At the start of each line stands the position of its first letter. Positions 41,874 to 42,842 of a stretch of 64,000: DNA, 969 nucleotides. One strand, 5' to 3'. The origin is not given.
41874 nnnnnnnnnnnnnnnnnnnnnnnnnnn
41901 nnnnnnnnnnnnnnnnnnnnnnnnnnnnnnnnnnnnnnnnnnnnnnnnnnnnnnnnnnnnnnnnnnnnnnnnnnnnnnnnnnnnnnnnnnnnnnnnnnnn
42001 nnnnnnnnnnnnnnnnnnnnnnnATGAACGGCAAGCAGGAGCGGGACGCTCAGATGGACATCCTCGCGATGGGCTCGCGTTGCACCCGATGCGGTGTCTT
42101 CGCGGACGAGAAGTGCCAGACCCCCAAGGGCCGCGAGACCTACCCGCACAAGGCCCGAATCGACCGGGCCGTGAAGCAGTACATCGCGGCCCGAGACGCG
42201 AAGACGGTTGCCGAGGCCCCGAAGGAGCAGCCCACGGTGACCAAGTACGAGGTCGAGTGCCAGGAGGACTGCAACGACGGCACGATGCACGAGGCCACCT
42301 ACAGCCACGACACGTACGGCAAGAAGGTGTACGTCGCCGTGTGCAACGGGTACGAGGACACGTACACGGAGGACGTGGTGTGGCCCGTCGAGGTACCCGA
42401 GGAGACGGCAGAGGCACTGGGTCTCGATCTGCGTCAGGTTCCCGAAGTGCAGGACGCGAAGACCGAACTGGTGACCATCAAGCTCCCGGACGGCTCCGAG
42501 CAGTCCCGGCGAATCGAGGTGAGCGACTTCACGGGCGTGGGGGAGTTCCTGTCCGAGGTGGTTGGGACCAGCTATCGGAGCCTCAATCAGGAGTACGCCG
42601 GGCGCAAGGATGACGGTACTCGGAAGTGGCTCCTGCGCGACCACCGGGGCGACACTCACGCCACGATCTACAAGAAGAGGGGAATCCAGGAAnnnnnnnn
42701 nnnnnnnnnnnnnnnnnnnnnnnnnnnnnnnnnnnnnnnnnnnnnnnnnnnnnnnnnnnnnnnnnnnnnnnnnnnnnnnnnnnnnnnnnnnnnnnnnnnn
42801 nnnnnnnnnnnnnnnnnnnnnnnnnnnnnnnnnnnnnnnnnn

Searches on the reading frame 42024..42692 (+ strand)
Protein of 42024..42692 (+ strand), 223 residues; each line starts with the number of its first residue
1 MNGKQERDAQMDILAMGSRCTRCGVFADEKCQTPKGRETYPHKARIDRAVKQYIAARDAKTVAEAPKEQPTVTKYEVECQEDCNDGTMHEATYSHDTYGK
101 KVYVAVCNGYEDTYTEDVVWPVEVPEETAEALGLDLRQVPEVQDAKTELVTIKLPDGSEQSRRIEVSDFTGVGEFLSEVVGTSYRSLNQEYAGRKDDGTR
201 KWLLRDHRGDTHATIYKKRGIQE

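Call 54: search_protein_families(library=pfam, proteins=[window:42024-42692:+], max_evalue=0.05)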
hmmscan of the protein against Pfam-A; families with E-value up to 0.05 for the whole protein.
window:42024-42692:+ (223 aa): 2 families
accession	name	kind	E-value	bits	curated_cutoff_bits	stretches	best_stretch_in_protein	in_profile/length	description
PF24623.2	Phage_zn_bind_8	-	0.00046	20.3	24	1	19-59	13-51/57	Putative DNA-binding phage zinc finger domain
PF04539.22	Sigma70_r3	-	0.0079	16.7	25.3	1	125-161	23-59/78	Sigma-70 region 3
